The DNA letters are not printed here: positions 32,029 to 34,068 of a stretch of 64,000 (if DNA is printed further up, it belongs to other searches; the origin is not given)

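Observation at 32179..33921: Rieske [2Fe-2S] domain fused to a large uncharacterised helical domain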

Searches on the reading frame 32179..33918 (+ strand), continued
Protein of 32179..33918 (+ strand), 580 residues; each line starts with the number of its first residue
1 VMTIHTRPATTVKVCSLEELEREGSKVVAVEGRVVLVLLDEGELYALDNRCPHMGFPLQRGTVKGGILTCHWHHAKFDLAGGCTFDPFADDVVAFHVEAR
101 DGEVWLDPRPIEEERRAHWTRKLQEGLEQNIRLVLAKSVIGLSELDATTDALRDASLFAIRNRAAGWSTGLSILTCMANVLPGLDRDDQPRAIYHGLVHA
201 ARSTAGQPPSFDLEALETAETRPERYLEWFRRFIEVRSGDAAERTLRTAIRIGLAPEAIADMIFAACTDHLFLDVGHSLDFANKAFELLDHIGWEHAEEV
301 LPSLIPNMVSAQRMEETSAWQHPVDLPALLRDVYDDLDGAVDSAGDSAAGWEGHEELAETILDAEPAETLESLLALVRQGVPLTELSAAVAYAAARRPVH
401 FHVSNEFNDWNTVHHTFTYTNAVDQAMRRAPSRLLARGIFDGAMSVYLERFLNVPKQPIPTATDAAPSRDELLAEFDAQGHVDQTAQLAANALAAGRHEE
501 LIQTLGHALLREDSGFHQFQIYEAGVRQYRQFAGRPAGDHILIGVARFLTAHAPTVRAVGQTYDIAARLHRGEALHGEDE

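Call 61: find_homologous_proteins(query=P0136, max_evalue=1e-20)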
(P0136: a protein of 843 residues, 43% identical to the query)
Query P0136 (843 aa): 4582 proteins with E <= 1e-20 among 8000 candidates; the best 120 are listed.
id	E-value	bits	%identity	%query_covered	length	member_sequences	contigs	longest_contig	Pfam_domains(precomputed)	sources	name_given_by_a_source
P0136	0.0e+0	1951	100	100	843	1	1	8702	PF04545.23,PF04542.21,PF08281.19,PF00355.33,PF13806.13,PF22543.3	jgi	jgi:RNA polymerase sigma factor (sigma-70 family)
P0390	0.0e+0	1353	68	99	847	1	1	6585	PF04545.23,PF04542.21,PF08281.19,PF00355.33,PF13806.13,PF22543.3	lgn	-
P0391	0.0e+0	1099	59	98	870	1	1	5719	PF04545.23,PF04542.21,PF08281.19,PF00355.33,PF13806.13,PF22543.3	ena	-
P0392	0.0e+0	1067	59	97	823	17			PF04545.23,PF04542.21,PF08281.19,PF00355.33,PF13806.13,PF22543.3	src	-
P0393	0.0e+0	1058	58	97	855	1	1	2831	PF04545.23,PF04542.21,PF08281.19,PF00355.33,PF13806.13,PF22543.3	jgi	-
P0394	0.0e+0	1030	57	96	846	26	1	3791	PF04545.23,PF04542.21,PF08281.19,PF00355.33,PF13806.13,PF22543.3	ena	-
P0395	0.0e+0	1027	58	96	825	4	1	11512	PF04545.23,PF04542.21,PF08281.19,PF00355.33,PF13806.13,PF22543.3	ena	-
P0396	0.0e+0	1024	56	97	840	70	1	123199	PF04545.23,PF04542.21,PF08281.19,PF00355.33,PF13806.13,PF22543.3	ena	-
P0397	0.0e+0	1022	57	96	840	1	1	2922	PF04545.23,PF04542.21,PF08281.19,PF00355.33,PF13806.13,PF22543.3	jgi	jgi:RNA polymerase sigma factor (sigma-70 family)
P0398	0.0e+0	1021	80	65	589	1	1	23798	PF04545.23,PF04542.21,PF08281.19,PF00355.33,PF13806.13,PF22543.3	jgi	-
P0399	9.0e-285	965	55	96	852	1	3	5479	PF04545.23,PF04542.21,PF08281.19,PF00355.33,PF13806.13,PF22543.3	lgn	-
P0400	2.5e-283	960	53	96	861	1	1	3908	PF04545.23,PF04542.21,PF08281.19,PF00355.33,PF13806.13,PF22543.3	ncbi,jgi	jgi:RNA polymerase sigma factor (sigma-70 family)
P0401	5.7e-280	949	57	89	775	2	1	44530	PF04545.23,PF04542.21,PF08281.19,PF00355.33,PF13806.13,PF22543.3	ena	-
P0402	2.4e-277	941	54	96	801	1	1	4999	PF04545.23,PF04542.21,PF08281.19,PF00355.33,PF13806.13,PF22543.3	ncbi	-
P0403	1.3e-229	783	61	67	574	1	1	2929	PF00355.33,PF13806.13,PF22543.3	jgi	-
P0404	5.5e-228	777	60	69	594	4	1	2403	PF00355.33,PF13806.13,PF22543.3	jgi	jgi:nitrite reductase/ring-hydroxylating ferredoxin subunit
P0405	5.7e-227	774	61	69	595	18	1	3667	PF00355.33,PF13806.13,PF22543.3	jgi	jgi:nitrite reductase/ring-hydroxylating ferredoxin subunit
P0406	1.8e-226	772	60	68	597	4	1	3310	PF00355.33,PF13806.13,PF22543.3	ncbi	-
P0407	9.8e-226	770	60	68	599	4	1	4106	PF00355.33,PF13806.13,PF22543.3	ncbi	-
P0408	1.4e-223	763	59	68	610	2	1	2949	PF00355.33,PF13806.13,PF22543.3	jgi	jgi:nitrite reductase/ring-hydroxylating ferredoxin subunit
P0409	5.1e-223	761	59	68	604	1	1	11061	PF00355.33,PF13806.13,PF22543.3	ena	-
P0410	6.3e-223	761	58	69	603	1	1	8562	PF00355.33,PF13806.13,PF22543.3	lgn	-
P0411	4.8e-215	735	57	68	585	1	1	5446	PF00355.33,PF13806.13,PF22543.3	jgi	jgi:nitrite reductase/ring-hydroxylating ferredoxin subunit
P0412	8.9e-214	730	57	69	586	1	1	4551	PF00355.33,PF13806.13,PF22543.3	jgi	jgi:nitrite reductase/ring-hydroxylating ferredoxin subunit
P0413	9.5e-214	730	59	68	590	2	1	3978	PF00355.33,PF13806.13,PF22543.3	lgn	-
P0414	3.5e-213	728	58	68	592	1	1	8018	PF00355.33,PF13806.13,PF22543.3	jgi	jgi:nitrite reductase/ring-hydroxylating ferredoxin subunit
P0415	4.9e-213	728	58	69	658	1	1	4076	PF00355.33,PF13806.13,PF22543.3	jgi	jgi:nitrite reductase/ring-hydroxylating ferredoxin subunit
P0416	9.6e-212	724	57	69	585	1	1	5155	PF00355.33,PF13806.13,PF22543.3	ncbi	-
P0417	1.6e-210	720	56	68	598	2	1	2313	PF00355.33,PF13806.13,PF22543.3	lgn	-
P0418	8.7e-210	717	55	69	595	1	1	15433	PF00355.33,PF13806.13,PF22543.3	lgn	-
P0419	2.2e-209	716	55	69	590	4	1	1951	PF00355.33,PF13806.13,PF22543.3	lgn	-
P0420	2.9e-209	715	57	69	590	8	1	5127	PF00355.33,PF13806.13,PF22543.3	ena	-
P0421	1.3e-208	713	57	68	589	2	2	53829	PF00355.33,PF13806.13,PF22543.3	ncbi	-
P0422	1.4e-208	713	56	70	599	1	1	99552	PF00355.33,PF13806.13,PF22543.3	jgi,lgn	jgi:nitrite reductase/ring-hydroxylating ferredoxin subunit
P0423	1.6e-208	713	55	69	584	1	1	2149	PF00355.33,PF13806.13,PF22543.3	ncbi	-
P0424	4.2e-208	712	57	69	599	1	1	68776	PF00355.33,PF13806.13,PF22543.3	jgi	jgi:nitrite reductase/ring-hydroxylating ferredoxin subunit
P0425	5.0e-208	711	57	69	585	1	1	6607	PF00355.33,PF13806.13,PF22543.3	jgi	jgi:nitrite reductase/ring-hydroxylating ferredoxin subunit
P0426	6.4e-208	711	56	68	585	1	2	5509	PF00355.33,PF13806.13,PF22543.3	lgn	-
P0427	5.0e-207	708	57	68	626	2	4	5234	PF00355.33,PF13806.13,PF22543.3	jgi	jgi:nitrite reductase/ring-hydroxylating ferredoxin subunit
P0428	1.4e-206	707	54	70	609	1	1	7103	PF00355.33,PF13806.13,PF22543.3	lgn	-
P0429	1.9e-206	706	56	69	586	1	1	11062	PF00355.33,PF13806.13,PF22543.3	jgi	jgi:nitrite reductase/ring-hydroxylating ferredoxin subunit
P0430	2.7e-206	706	56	68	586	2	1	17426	PF00355.33,PF13806.13,PF22543.3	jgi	jgi:nitrite reductase/ring-hydroxylating ferredoxin subunit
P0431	5.3e-206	705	56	70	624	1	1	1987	PF00355.33,PF13806.13,PF22543.3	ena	-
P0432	5.6e-206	705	55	69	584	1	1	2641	PF00355.33,PF13806.13,PF22543.3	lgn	-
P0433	1.8e-205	703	53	68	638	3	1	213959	PF00355.33,PF13806.13,PF22543.3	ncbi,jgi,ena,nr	ncbi:MAG: Rieske 2Fe-2S domain-containing protein [Abitibacteriaceae bacterium]|nr:Rieske 2Fe-2S dom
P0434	3.0e-205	702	56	68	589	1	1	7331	PF00355.33,PF13806.13,PF22543.3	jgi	jgi:nitrite reductase/ring-hydroxylating ferredoxin subunit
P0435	6.0e-205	701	56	68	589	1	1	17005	PF00355.33,PF13806.13,PF22543.3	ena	-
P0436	8.1e-205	701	55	69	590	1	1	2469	PF00355.33,PF13806.13,PF22543.3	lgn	-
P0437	1.6e-204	700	56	69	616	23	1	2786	PF00355.33,PF13806.13,PF22543.3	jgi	jgi:nitrite reductase/ring-hydroxylating ferredoxin subunit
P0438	2.2e-204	699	56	69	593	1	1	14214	PF00355.33,PF13806.13,PF22543.3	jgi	jgi:nitrite reductase/ring-hydroxylating ferredoxin subunit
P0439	2.5e-204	699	54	69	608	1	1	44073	PF00355.33,PF13806.13,PF22543.3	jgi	jgi:nitrite reductase/ring-hydroxylating ferredoxin subunit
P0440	1.4e-203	697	56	69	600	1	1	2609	PF00355.33,PF13806.13,PF22543.3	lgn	-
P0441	2.1e-203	696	56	69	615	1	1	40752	PF00355.33,PF13806.13,PF22543.3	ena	-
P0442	8.9e-203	694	54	69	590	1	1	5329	PF00355.33,PF13806.13,PF22543.3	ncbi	-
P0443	1.4e-202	693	55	68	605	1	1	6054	PF00355.33,PF13806.13,PF22543.3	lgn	-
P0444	1.4e-202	693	55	69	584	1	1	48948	PF00355.33,PF13806.13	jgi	jgi:nitrite reductase/ring-hydroxylating ferredoxin subunit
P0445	5.4e-202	691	55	69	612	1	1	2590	PF00355.33,PF22543.3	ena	-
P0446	9.7e-202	691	56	68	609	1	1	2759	PF00355.33,PF13806.13,PF22543.3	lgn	-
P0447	1.3e-201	690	56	68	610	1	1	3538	PF00355.33,PF13806.13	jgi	jgi:nitrite reductase/ring-hydroxylating ferredoxin subunit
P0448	4.1e-201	688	54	68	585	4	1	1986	PF00355.33,PF13806.13,PF22543.3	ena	-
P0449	7.5e-201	688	55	69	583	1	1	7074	PF00355.33,PF13806.13,PF22543.3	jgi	jgi:nitrite reductase/ring-hydroxylating ferredoxin subunit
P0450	7.6e-201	688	55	70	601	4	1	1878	PF00355.33,PF13806.13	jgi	-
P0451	7.7e-201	688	55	68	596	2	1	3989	PF00355.33,PF13806.13,PF22543.3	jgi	jgi:nitrite reductase/ring-hydroxylating ferredoxin subunit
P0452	1.3e-200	687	55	68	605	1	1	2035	PF00355.33,PF13806.13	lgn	-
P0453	3.2e-200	686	55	69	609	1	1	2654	PF00355.33,PF13806.13,PF22543.3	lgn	-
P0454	3.4e-200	685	54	71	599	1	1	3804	PF00355.33,PF13806.13,PF22543.3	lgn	-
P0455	5.7e-200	685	55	69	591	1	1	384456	PF00355.33,PF13806.13,PF22543.3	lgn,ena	-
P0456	6.7e-200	684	56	69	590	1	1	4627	PF00355.33,PF13806.13,PF22543.3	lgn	-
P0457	6.9e-200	684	55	68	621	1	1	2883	PF00355.33,PF13806.13,PF22543.3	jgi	jgi:nitrite reductase/ring-hydroxylating ferredoxin subunit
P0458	8.1e-200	684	53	69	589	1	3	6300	PF00355.33,PF13806.13,PF22543.3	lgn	-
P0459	9.7e-200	684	54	68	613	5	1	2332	PF00355.33,PF13806.13,PF22543.3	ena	-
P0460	1.0e-199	684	54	71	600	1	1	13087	PF00355.33,PF13806.13,PF22543.3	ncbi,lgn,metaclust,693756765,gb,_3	metaclust:\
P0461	1.1e-199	684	53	70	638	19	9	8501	PF00355.33,PF13806.13,PF22543.3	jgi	jgi:nitrite reductase/ring-hydroxylating ferredoxin subunit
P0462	1.2e-199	684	55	68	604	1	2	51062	PF00355.33,PF13806.13,PF22543.3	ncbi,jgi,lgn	jgi:nitrite reductase/ring-hydroxylating ferredoxin subunit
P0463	1.2e-199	684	55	68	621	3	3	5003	PF00355.33,PF13806.13,PF22543.3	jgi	jgi:nitrite reductase/ring-hydroxylating ferredoxin subunit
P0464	1.5e-199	683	55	69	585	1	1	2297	PF00355.33,PF13806.13,PF22543.3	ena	-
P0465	1.6e-199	683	54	70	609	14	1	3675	PF00355.33,PF13806.13,PF22543.3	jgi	jgi:nitrite reductase/ring-hydroxylating ferredoxin subunit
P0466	1.7e-199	683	55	69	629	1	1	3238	PF00355.33,PF13806.13,PF22543.3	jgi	jgi:nitrite reductase/ring-hydroxylating ferredoxin subunit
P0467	2.0e-199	683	54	68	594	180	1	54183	PF00355.33,PF13806.13,PF22543.3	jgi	-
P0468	2.1e-199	683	54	68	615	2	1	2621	PF00355.33,PF13806.13,PF22543.3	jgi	jgi:nitrite reductase/ring-hydroxylating ferredoxin subunit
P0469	2.2e-199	683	54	70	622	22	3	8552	PF00355.33,PF13806.13,PF22543.3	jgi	jgi:nitrite reductase/ring-hydroxylating ferredoxin subunit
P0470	2.4e-199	683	55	68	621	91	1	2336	PF00355.33,PF13806.13,PF22543.3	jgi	-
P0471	3.6e-199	682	53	69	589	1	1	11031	PF00355.33,PF13806.13,PF22543.3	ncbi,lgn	-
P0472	3.9e-199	682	53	69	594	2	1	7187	PF00355.33,PF13806.13,PF22543.3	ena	-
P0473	1.0e-198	681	55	68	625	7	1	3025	PF00355.33,PF13806.13,PF22543.3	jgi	jgi:nitrite reductase/ring-hydroxylating ferredoxin subunit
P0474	1.2e-198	680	53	69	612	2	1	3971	PF00355.33,PF13806.13,PF22543.3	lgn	-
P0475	1.3e-198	680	53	68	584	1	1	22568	PF00355.33,PF13806.13,PF22543.3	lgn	-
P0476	1.6e-198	680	53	72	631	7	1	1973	PF00355.33,PF13806.13,PF22543.3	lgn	-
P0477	1.7e-198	680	53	68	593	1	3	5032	PF00355.33,PF13806.13,PF22543.3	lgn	-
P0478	3.0e-198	679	55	68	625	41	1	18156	PF00355.33,PF13806.13,PF22543.3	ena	-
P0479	3.8e-198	679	55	69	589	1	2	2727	PF00355.33,PF13806.13,PF22543.3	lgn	-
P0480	5.7e-198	678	55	68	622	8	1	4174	PF00355.33,PF13806.13,PF22543.3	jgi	jgi:nitrite reductase/ring-hydroxylating ferredoxin subunit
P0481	5.7e-198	678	54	69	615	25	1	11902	PF00355.33,PF13806.13,PF22543.3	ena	-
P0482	7.4e-198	678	55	69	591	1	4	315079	PF00355.33,PF13806.13,PF22543.3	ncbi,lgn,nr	ncbi:MAG: Rieske (2Fe-2S) protein [Planctomycetes bacterium]|nr:Rieske (2Fe-2S) protein [Planctomyce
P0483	7.8e-198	678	55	68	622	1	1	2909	PF00355.33,PF13806.13,PF22543.3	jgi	jgi:nitrite reductase/ring-hydroxylating ferredoxin subunit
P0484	9.3e-198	677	55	68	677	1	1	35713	PF00355.33,PF13806.13,PF22543.3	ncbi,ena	-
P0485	9.3e-198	677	54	68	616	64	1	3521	PF00355.33,PF13806.13,PF22543.3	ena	-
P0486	1.3e-197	677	54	70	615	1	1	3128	PF00355.33,PF13806.13,PF22543.3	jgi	jgi:nitrite reductase/ring-hydroxylating ferredoxin subunit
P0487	1.4e-197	677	54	69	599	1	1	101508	PF00355.33,PF13806.13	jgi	jgi:nitrite reductase/ring-hydroxylating ferredoxin subunit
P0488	1.4e-197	677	55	68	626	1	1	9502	PF00355.33,PF13806.13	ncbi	ncbi:MAG: Rieske (2Fe-2S) protein [Methyloceanibacter sp.]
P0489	1.6e-197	677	55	68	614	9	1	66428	PF00355.33,PF13806.13,PF22543.3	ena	-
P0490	1.7e-197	677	53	68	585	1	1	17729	PF00355.33,PF13806.13,PF22543.3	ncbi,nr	ncbi:MAG: Rieske 2Fe-2S domain-containing protein [Planctomycetes bacterium]|nr:Rieske 2Fe-2S domain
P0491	2.0e-197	676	55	68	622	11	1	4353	PF00355.33,PF13806.13,PF22543.3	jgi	jgi:nitrite reductase/ring-hydroxylating ferredoxin subunit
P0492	2.4e-197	676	55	68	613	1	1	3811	PF00355.33,PF13806.13,PF22543.3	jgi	-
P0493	3.2e-197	676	55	68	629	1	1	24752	PF00355.33,PF13806.13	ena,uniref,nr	uniref:Ferredoxin reductase n=2 Tax=Bacillati TaxID=1783272 RepID=A0A6J4HM66_9BACT|nr:Ferredoxin red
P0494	3.3e-197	676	55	68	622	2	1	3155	PF00355.33,PF13806.13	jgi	jgi:nitrite reductase/ring-hydroxylating ferredoxin subunit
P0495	3.4e-197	676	54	69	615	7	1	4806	PF00355.33,PF13806.13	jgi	jgi:nitrite reductase/ring-hydroxylating ferredoxin subunit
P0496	3.9e-197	675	54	68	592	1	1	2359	PF00355.33,PF13806.13,PF22543.3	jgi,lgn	-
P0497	4.3e-197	675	54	68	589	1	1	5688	PF00355.33,PF13806.13,PF22543.3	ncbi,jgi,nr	ncbi:MAG TPA: Rieske 2Fe-2S domain-containing protein [Pirellulales bacterium]|jgi:nitrite reductase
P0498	4.4e-197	675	54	68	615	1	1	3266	PF00355.33,PF13806.13,PF22543.3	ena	-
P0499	4.6e-197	675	54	68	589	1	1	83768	PF00355.33,PF13806.13,PF22543.3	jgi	jgi:nitrite reductase/ring-hydroxylating ferredoxin subunit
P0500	4.7e-197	675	55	68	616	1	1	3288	PF00355.33,PF13806.13,PF22543.3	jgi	jgi:nitrite reductase/ring-hydroxylating ferredoxin subunit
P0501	5.6e-197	675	54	68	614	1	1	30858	PF00355.33,PF13806.13,PF22543.3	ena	-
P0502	5.6e-197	675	54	68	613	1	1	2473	PF00355.33,PF13806.13,PF22543.3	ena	-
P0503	6.7e-197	675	54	68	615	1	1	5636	PF00355.33,PF13806.13,PF22543.3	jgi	-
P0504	6.9e-197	674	55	68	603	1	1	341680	PF00355.33,PF13806.13,PF22543.3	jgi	jgi:nitrite reductase/ring-hydroxylating ferredoxin subunit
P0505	1.0e-196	674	54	69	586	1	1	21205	PF00355.33,PF13806.13,PF22543.3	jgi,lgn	-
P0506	1.1e-196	674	54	68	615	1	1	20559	PF00355.33,PF13806.13,PF22543.3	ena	-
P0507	1.2e-196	674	54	68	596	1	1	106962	PF00355.33,PF13806.13,PF22543.3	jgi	jgi:nitrite reductase/ring-hydroxylating ferredoxin subunit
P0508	1.4e-196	673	55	68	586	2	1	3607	PF00355.33,PF13806.13,PF22543.3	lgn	-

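Call 62: find_encoding_contigs(protein=P0289, flank=6000, max_places=2)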
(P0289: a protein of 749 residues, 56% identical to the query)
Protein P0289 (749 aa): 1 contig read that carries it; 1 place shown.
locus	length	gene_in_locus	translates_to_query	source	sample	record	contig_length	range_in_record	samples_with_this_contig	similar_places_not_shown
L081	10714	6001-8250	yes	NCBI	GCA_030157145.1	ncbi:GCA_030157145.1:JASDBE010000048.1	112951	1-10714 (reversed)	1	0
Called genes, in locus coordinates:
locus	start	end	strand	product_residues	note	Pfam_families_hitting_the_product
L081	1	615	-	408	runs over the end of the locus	PF20148:DUF6531, PF05593:RHS_repeat (weak), PF25023:TEN_YD-shell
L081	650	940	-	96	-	-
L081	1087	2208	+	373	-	PF01408:GFO_IDH_MocA, PF22725:GFO_IDH_MocA_C3, PF02894:GFO_IDH_MocA_C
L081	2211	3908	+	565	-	PF05960:DUF885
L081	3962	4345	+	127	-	PF01381:HTH_3 (weak), PF09722:Xre_MbcA_ParS_C (faint)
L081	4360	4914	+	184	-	PF08808:RES (weak)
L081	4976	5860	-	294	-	PF01149:Fapy_DNA_glyco, PF06831:H2TH, PF06827:zf-FPG_IleRS (weak)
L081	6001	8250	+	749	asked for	PF00355:Rieske, PF13806:Rieske_2, PF22543:Rieske_4 (weak), PF00211:Guanylate_cyc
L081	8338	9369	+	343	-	PF10092:DUF2330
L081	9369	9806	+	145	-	PF13473:Cupredoxin_1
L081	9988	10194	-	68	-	PF00313:CSD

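Call 63: find_encoding_contigs(protein=P0396, flank=6000, max_places=2)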
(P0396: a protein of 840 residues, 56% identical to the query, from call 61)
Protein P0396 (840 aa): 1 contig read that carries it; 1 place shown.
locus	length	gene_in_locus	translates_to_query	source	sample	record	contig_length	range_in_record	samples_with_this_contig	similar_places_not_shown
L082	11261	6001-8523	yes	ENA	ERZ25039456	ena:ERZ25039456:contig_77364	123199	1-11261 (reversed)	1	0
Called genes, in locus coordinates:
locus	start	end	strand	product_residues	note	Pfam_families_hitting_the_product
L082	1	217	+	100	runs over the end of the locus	-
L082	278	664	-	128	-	PF01135:PCMT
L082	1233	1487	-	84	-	-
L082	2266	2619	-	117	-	-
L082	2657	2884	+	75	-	-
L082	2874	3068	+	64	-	-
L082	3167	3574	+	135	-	PF10604:Polyketide_cyc2, PF03364:Polyketide_cyc (weak)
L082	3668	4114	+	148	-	PF08327:AHSA1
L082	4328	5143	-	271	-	PF01575:MaoC_dehydratas (weak)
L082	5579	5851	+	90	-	-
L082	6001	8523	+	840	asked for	PF04542:Sigma70_r2, PF04545:Sigma70_r4 (weak), PF08281:Sigma70_r4_2, PF00355:Rieske, PF13806:Rieske_2, PF22543:Rieske_4 (weak)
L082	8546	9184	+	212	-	PF13302:Acetyltransf_3, PF00583:Acetyltransf_1 (weak)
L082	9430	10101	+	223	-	PF08100:Dimerisation, PF00891:Methyltransf_2 (weak)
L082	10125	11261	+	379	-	?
